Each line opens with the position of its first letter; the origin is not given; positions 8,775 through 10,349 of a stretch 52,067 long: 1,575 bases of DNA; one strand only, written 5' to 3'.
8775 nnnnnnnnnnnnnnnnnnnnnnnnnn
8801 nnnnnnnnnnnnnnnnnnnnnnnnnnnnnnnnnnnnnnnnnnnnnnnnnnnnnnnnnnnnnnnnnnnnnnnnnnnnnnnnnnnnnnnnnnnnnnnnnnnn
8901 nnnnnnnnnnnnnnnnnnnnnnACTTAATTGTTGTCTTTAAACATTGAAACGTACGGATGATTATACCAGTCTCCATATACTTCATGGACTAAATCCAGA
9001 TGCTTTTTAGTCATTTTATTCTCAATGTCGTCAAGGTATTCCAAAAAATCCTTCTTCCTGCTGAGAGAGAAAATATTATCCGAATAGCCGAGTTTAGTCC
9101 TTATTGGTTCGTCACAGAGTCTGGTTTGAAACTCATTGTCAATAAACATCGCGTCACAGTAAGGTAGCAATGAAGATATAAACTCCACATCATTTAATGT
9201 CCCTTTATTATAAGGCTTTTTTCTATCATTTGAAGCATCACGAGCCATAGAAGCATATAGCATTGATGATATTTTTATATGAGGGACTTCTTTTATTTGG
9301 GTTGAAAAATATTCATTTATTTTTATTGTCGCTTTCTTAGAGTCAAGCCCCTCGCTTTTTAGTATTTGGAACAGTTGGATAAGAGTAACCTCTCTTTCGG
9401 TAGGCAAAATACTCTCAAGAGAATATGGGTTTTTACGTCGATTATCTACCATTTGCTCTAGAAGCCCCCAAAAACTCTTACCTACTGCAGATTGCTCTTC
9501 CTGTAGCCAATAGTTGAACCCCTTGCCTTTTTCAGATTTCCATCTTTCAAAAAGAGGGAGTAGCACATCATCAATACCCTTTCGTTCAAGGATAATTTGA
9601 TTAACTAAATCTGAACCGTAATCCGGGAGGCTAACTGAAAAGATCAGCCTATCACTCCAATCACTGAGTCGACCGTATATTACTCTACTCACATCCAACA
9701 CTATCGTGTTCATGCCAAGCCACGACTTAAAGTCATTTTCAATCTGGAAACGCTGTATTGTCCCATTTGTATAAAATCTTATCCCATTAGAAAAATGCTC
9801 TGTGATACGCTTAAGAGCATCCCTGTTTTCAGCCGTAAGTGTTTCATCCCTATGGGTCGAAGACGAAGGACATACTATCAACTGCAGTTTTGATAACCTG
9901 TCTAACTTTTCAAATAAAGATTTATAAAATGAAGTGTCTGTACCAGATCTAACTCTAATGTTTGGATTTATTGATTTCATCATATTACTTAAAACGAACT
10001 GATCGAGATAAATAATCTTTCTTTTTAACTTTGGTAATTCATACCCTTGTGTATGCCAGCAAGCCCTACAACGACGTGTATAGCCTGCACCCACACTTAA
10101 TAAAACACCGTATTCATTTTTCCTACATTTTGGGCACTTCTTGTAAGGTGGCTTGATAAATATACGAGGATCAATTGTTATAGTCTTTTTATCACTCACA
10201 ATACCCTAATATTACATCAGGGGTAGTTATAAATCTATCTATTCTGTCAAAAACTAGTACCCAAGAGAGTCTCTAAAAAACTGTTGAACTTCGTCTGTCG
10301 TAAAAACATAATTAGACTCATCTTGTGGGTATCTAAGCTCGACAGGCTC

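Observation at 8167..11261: Uncharacterised three-gene operon (DUF805 membrane protein / Zn-ribbon protein / unknown-domain-DUF4160 fusion) in the defence slot of a mobile island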

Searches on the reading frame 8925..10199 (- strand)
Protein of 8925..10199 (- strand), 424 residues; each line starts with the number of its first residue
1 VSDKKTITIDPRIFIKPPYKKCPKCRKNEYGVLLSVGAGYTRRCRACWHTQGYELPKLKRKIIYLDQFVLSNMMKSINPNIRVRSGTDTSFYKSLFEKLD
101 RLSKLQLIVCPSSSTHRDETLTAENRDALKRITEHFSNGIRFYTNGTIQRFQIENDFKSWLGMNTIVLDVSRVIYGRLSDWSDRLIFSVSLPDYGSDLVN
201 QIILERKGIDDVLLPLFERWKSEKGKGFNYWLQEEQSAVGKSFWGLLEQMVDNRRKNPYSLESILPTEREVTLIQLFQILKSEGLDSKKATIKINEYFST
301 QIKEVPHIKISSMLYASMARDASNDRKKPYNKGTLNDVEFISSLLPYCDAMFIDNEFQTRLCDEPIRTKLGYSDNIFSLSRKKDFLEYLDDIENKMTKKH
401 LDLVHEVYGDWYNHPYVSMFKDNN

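Call 4: search_protein_families(library=pfam, proteins=[window:8925-10199:-], max_evalue=0.01)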
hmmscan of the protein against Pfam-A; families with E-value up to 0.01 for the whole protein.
window:8925-10199:- (424 aa): 0 families

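Call 5: search_protein_families(library=padloc, proteins=[window:8925-10199:-], max_evalue=0.01)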
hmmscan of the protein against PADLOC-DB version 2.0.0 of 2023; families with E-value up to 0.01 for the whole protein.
window:8925-10199:- (424 aa): 0 families

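Call 6: search_protein_families(library=ncbifam, proteins=[window:8925-10199:-], max_evalue=0.1)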
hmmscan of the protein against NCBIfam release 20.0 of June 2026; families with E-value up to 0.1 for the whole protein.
window:8925-10199:- (424 aa): 0 families

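Call 7: search_protein_families(library=phrogs, proteins=[window:8925-10199:-], max_evalue=0.1)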
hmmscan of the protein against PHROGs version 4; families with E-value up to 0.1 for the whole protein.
window:8925-10199:- (424 aa): 2 families
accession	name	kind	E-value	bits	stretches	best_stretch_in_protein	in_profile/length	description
phrog_23513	-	unknown function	0.0015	19.6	1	117-151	7-41/62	-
phrog_19173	-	unknown function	0.07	14.1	0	21-43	14-36/65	-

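Call 8: search_solved_structures(query=window:8925-10199:-, max_evalue=10)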
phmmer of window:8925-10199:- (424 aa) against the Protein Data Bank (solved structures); distinct sequences matched with E-value up to 10: 2.
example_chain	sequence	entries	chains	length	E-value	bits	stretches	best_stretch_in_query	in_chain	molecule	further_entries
2a8e_A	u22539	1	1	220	0.16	14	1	76-138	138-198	hypothetical protein yktB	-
5ldl_A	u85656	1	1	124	0.91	11.6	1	228-269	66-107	myristoylated M-PMV matrix protein mutant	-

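Call 11: find_homologous_proteins(query=window:8925-10199:-)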
Query window:8925-10199:- (424 aa): 788 proteins with E <= 0.001 among 4265 candidates; the best 120 are listed.
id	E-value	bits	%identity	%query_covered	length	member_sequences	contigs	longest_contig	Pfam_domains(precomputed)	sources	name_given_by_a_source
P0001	9.3e-257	870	88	100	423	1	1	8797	-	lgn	-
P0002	5.6e-174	597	62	99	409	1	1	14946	-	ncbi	-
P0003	3.5e-164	565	56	100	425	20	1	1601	-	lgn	-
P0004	4.6e-162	558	56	98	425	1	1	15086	-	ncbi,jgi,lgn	-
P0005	6.0e-158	544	56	99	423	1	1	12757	-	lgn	-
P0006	2.4e-119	417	46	96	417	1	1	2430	-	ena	-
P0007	9.6e-110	385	46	98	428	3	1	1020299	-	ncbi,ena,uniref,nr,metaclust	ncbi:hypothetical protein A3A79_02495 [Candidatus Gottesmanbacteria bacterium RIFCSPLOWO2_01_FULL_43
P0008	1.4e-109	385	46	98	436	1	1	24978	-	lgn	-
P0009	8.3e-107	376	43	99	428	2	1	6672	-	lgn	-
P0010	3.2e-106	374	46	98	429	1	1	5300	-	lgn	-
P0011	1.6e-105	372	45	98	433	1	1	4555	-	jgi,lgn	-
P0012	2.6e-104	368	44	98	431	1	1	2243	-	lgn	-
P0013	5.7e-104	366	45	98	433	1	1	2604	-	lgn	-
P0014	4.6e-103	363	41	99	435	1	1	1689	-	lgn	-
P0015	9.4e-103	362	43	98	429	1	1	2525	-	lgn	-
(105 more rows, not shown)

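Call 12: find_encoding_contigs(protein=P0001, flank=6000, max_places=3)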
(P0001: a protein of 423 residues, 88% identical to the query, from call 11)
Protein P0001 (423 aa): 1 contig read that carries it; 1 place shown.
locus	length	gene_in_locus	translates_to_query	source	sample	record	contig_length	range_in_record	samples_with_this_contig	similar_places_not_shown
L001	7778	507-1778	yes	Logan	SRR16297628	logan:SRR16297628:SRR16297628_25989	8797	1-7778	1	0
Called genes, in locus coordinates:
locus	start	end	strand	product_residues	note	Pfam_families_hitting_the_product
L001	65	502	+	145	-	PF05656:DUF805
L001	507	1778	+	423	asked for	-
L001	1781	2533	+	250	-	-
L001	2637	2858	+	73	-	-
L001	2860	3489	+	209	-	-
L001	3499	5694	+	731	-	-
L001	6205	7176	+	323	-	PF00535:Glycos_transf_2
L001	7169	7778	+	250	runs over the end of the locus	PF00300:His_Phos_1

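Call 13: find_encoding_contigs(protein=P0002, flank=6000, max_places=3)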
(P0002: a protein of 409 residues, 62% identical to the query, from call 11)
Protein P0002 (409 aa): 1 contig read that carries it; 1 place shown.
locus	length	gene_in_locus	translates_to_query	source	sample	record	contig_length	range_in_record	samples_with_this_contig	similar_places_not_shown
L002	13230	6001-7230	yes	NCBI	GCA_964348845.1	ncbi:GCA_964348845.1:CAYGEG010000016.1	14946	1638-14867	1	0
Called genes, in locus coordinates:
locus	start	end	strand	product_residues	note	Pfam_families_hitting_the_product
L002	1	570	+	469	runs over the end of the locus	PF17957:Big_7 (weak)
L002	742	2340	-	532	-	PF00239:Resolvase, PF07508:Recombinase (weak), PF13408:Zn_ribbon_recom (weak)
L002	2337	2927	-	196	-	-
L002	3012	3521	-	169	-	-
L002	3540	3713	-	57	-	-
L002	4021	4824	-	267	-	-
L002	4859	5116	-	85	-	PF24250:HVO_2718 (weak), PF13560:HTH_31, PF12844:HTH_19, PF01381:HTH_3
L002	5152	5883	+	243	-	PF05154:TM2, PF07553:Lipoprotein_Ltp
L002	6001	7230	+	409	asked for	-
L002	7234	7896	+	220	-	-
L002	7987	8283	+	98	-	-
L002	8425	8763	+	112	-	-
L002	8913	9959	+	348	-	PF01808:AICARFT_IMPCHas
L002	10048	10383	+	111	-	PF01978:TrmB (weak)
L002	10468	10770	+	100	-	-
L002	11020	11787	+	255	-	-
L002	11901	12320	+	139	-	-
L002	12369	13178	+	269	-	PF01551:Peptidase_M23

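Call 14: find_encoding_contigs(protein=P0004, flank=6000, max_places=3)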
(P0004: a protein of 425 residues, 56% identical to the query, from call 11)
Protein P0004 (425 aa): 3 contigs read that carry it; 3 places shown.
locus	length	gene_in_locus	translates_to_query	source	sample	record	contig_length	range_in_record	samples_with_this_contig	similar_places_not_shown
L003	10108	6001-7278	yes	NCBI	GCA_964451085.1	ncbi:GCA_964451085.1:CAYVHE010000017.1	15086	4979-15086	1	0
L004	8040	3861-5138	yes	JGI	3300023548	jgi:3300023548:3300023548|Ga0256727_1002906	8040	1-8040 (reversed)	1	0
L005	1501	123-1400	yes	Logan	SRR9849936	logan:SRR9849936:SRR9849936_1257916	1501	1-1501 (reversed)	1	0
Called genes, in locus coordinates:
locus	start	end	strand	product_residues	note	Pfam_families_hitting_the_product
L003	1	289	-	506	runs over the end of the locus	PF00239:Resolvase, PF07508:Recombinase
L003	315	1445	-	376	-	-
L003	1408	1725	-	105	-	PF04026:SpoVG (weak)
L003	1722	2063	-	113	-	-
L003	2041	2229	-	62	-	-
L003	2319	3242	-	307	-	-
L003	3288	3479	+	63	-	PF12728:HTH_17, PF13411:MerR_1, PF00376:MerR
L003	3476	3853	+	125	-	-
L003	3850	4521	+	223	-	PF00106:adh_short, PF01370:Epimerase (weak), PF08643:DUF1776 (faint), PF08659:KR, PF13460:NAD_binding_10 (faint), PF13561:adh_short_C2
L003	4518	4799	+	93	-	PF00561:Abhydrolase_1 (faint), PF06821:Ser_hydrolase (weak), PF12697:Abhydrolase_6 (weak)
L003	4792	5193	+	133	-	PF00383:dCMP_cyt_deam_1, PF14437:MafB19-deam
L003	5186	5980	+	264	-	-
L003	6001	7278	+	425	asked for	-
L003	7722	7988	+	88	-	PF04365:BrnT_toxin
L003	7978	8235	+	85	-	PF14384:BrnA_antitoxin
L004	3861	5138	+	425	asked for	-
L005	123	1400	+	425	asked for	-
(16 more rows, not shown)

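Call 21: find_related_loci(query=A1, collection=genome_contigs, flank=6000)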
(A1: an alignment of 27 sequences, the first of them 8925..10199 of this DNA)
Query A1 (424 aa) in genome_contigs; peptide patterns used: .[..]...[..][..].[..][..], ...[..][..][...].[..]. (x = any residue, [..] = any of these).
182 stretches matched a pattern; 140 encode a relative of the query (tblastn E <= 1e-3); the best 80 are kept; 80 distinct loci.
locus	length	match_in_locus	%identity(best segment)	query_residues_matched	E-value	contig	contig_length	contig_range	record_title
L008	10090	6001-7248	56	6-420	5e-167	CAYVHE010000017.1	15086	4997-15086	MAG TPA_asm: uncultured Candidatus Saccharibacteria bacterium isolate SRP216583_co1_158 genome assembly, contig: NODE_34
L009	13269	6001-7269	46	7-421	1e-113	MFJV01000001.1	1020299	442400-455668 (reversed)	MAG: Candidatus Gottesmanbacteria bacterium RIFCSPLOWO2_01_FULL_43_11b rifcsplowo2_01_scaffold_30, whole genome shotgun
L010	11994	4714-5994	41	7-421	6e-108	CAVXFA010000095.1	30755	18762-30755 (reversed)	MAG: uncultured delta proteobacterium isolate MFD04408.bin.1.124 genome assembly, contig: contig_78628, whole genome sho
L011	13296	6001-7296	41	5-421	2e-104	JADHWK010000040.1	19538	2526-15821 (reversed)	MAG: candidate division KSB1 bacterium isolate BS750m-G25 BS-750m-C4238, whole genome shotgun sequence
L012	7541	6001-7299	41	5-422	3e-104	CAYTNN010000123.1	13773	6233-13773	MAG TPA_asm: uncultured Pirellulales bacterium isolate SRP178699_co2_413 genome assembly, contig: NODE_3853_length_13773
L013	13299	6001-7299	41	5-422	2e-103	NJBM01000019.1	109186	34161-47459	MAG: Planctomycetes bacterium B3_Pla 80, whole genome shotgun sequence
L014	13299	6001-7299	38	1-420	3e-100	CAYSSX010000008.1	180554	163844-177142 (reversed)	MAG TPA_asm: uncultured bacterium isolate SRP342105_co1_457 genome assembly, contig: NODE_82_length_180554_cov_12.663788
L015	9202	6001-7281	42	1-422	1e-99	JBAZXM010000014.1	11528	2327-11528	MAG: Candidatus Paceibacterota bacterium isolate SO_2017_GW1_56 NODE_20898_length_11528_cov_1.156214_OW334_2017, whole g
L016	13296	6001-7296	39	14-423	3e-99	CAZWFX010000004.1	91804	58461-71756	MAG TPA_asm: uncultured Candidatus Saccharibacteria bacterium isolate SRP278252_co2_728 genome assembly, contig: NODE_33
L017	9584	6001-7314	39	1-424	7e-97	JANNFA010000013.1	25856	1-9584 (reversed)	MAG: Candidatus Omnitrophota bacterium isolate OTE_75_metabat_350 OTE_75_k141_2485965, whole genome shotgun sequence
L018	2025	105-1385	38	5-420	3e-100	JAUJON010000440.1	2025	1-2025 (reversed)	MAG: Thermosynechococcaceae cyanobacterium YX3bin19 opera_contig_23519, whole genome shotgun sequence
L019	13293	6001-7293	38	1-421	4e-94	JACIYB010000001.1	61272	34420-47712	MAG: Syntrophomonadaceae bacterium isolate MAG-67 Syntrophomonadaceae_O3_bin28_Scaffold_1, whole genome shotgun sequence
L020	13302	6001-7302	39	3-421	1e-93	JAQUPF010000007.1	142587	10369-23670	MAG: bacterium isolate STD1_218 NODE_217_length_142587_cov_5.867942_Sandtown_D1, whole genome shotgun sequence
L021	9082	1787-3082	36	3-421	4e-92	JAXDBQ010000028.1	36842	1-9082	MAG: Patescibacteria group bacterium isolate POMEDNA-B22 Raw2_k127_1392470, whole genome shotgun sequence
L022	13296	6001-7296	37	14-423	1e-91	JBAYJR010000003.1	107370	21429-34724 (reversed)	MAG: Candidatus Buchananbacteria bacterium isolate SO_2016_GW1_60 scaffold00420_OW334_2016, whole genome shotgun sequenc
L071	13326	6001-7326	33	4-421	7e-64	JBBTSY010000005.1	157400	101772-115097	MAG: Patescibacteria group bacterium isolate H41-bin026_1 H41_bin026_1_000000000005, whole genome shotgun sequence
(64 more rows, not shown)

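Call 27: predict_structure(alignment_id=A1)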
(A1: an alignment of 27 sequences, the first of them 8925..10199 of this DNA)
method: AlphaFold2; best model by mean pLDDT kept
length: 424 residues; sequences in the alignment: 27
mean_pLDDT: 89.0   pTM: 0.87
mean pLDDT of the five models: 89.0, 86.3, 83.3, 82.9, 82.3
residues with pLDDT >= 90: 267; 70-90: 132; 50-70: 22; < 50: 3
segments of 3 or more residues with pLDDT < 50: none
pLDDT, mean of each block of 10 residues (from residue 1): 70 89 96 80 94 93 96 93 85 97 96 87 87 91 94 96 92 91 79 67 69 82 91 92 85 83 80 94 95 95 96 95 88 88 96 95 93 93 97 96 91 86 57
secondary structure, 60 per line:
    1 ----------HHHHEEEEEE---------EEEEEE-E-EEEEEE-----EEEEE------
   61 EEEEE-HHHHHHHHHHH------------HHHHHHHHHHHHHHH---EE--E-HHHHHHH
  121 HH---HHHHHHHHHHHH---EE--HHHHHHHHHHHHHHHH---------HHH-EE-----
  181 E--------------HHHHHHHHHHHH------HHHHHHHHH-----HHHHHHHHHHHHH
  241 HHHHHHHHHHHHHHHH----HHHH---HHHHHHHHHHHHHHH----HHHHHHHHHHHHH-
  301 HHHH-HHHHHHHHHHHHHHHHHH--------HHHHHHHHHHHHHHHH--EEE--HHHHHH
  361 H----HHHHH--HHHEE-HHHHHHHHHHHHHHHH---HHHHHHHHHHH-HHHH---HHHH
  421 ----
elements in order: H11-14 E15-20 E30-35 E39-44 E50-54 E61-65 H67-77 H90-104 H114-122 H126-137 H145-160 H196-207 H214-222 H228-256 H261-264 H268-282 H287-299 H301-304 H306-323 H332-347 E350-352 H355-361 H366-370 H379-394 H398-408 H410-413 H417-420

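Call 31: fold_search(model_id=the predicted structure, library=pdb)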
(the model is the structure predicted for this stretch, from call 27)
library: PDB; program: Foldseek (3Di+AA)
matches with E <= 10: 113; with E <= 0.001: 0
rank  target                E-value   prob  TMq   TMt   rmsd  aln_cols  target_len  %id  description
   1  9a6n_B                2.0e-01  0.18  0.09  0.19  13.2       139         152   16  Integrative model of SOJ-NRDR by crosslinking MS and deep learning (released 2024-09-18)
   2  9fxk_F                3.7e-01  0.15  0.08  0.20  12.3       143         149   14  Transcription repressor NrdR from E. coli, AMPPNP/ATP-bound state (released 2025-03-19)
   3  9gex_D                4.8e-01  0.12  0.08  0.19  13.9       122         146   16  Escherichia coli NrdR with unocuppied outer nucleotide-binding site (released 2026-02-18)
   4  9gex_C                5.6e-01  0.16  0.07  0.19  12.3        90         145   16  Escherichia coli NrdR with unocuppied outer nucleotide-binding site (released 2026-02-18)
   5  8b3d_M                6.6e-01  0.96  0.09  0.55   4.0        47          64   15  Structure of the Pol II-TCR-ELOF1 complex. (released 2023-09-27)
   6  9fxk_A                6.6e-01  0.21  0.08  0.19  11.7        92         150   17  Transcription repressor NrdR from E. coli, AMPPNP/ATP-bound state (released 2025-03-19)
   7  9fxk_G                7.7e-01  0.23  0.08  0.20  11.1        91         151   13  Transcription repressor NrdR from E. coli, AMPPNP/ATP-bound state (released 2025-03-19)
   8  9fvr_D                8.6e-01  0.23  0.08  0.20  11.4        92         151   15  Transcription repressor NrdR from E. coli, ATP/dATP-bound state, SeMet protein (released 2025-03-19)
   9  9gex_B                1.1e+00  0.18  0.08  0.22  12.0        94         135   17  Escherichia coli NrdR with unocuppied outer nucleotide-binding site (released 2026-02-18)
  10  1wii_MODEL_1_A        1.1e+00  0.69  0.09  0.39   8.0        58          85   17  Solution structure of RSGI RUH-025, a DUF701 domain from mouse cDNA (released 2004-11-28)
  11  6hls_I                1.5e+00  0.66  0.07  0.25   4.4        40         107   28  Yeast apo RNA polymerase I* (released 2019-04-03)
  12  7s0y_A                1.5e+00  0.03  0.14  0.11  26.8       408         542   13  Structures of TcdB in complex with Cdc42 (released 2021-09-08)
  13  9fwa                  1.8e+00  0.06  0.12  0.20  18.7       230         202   11  Retroaldolase 36 (RAD36) (released 2025-07-09)
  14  2jfk_C                1.8e+00  0.03  0.09  0.09  11.9       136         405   15  Structure of the MAT domain of human FAS with malonyl-CoA (released 2007-03-13)
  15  6ir9_M                2.0e+00  0.66  0.09  0.50   3.9        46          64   15  RNA polymerase II elongation complex bound with Elf1 and Spt4/5, stalled at SHL(-1) of the nucleosome (released 2019-02-20)
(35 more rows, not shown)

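Call 35: search_solved_structures(query=A1, max_evalue=10, show_alignments=2)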
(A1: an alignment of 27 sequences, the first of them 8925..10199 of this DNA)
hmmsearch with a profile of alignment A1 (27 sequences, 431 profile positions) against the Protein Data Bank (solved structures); distinct sequences matched with E-value up to 10: 3.
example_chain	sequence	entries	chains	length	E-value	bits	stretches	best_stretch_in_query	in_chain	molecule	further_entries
6f1u_f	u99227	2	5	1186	1.2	11.4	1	153-285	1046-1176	Cytoplasmic dynein 1 heavy chain 1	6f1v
8esq_w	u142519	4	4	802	1.6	11.1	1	184-298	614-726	AdoMet-dependent rRNA methyltransferase spb1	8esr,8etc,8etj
9r2l_A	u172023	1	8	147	2.1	10.7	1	176-294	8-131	N37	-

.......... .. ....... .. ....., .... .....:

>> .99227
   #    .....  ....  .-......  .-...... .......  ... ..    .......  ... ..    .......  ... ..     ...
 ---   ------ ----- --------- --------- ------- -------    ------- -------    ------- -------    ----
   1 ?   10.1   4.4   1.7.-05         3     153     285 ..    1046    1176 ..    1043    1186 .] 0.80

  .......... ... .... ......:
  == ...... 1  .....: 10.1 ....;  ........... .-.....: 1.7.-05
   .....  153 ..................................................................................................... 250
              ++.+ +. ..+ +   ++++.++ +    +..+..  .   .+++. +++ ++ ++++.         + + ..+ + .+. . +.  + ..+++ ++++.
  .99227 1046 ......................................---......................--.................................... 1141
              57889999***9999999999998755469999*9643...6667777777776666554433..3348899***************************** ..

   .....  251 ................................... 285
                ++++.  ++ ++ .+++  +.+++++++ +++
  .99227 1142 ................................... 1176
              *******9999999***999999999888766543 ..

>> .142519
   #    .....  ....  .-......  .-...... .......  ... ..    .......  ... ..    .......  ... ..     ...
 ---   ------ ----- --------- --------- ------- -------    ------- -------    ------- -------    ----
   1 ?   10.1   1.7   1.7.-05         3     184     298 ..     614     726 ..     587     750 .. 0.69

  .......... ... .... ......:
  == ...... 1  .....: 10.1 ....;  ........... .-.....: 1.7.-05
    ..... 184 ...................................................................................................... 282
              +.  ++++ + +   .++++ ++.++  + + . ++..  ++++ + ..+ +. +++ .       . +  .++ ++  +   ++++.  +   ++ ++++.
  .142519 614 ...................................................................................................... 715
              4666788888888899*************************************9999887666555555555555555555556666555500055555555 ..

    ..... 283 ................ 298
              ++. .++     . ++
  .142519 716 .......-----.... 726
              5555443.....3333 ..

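Call 36: search_protein_families(library=pfam, alignment_id=A1, max_evalue=1)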
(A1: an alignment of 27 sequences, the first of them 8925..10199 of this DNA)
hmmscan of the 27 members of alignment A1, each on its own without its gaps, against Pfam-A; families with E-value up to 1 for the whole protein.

A. member 1, window:8925-10199:- (424 aa): 1 family
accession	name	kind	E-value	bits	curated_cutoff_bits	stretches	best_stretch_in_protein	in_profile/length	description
PF25230.1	DUF7846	-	0.25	11.6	26.3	1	403-422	4-23/177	Domain of unknown function (DUF7846)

B. families by the number of members that match (of 27 scanned): 22 families
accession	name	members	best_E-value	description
PF12677.13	DUF3797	8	8.8e-05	Domain of unknown function (DUF3797)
PF01873.23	eIF-5_eIF-2B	6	0.014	Domain found in IF2B/IF5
PF13248.11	Zn_ribbon_3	4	0.064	zinc-ribbon domain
PF00236.23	Hormone_6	3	0.012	Glycoprotein hormone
PF25230.1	DUF7846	3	0.11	Domain of unknown function (DUF7846)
PF02810.21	SEC-C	2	1.2e-09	SEC-C motif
PF13526.11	DUF4125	2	0.0019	Protein of unknown function (DUF4125)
PF00888.28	Cullin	1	0.00017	Cullin family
PF12760.12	Zn_ribbon_IS1595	1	0.022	Transposase zinc-ribbon domain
PF01363.27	FYVE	1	0.024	FYVE zinc finger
PF16034.10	JAKMIP_CC3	1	0.035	JAKMIP CC3 domain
PF09859.15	Oxygenase-NA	1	0.04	Oxygenase, catalysing oxidative methylation of damaged DNA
PF08491.16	SE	1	0.041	Squalene epoxidase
PF01803.21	LIM_bind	1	0.064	LIM-domain binding protein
PF23731.1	ARM_ECM29_C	1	0.084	ECM29, C-terminal ARM-like repeats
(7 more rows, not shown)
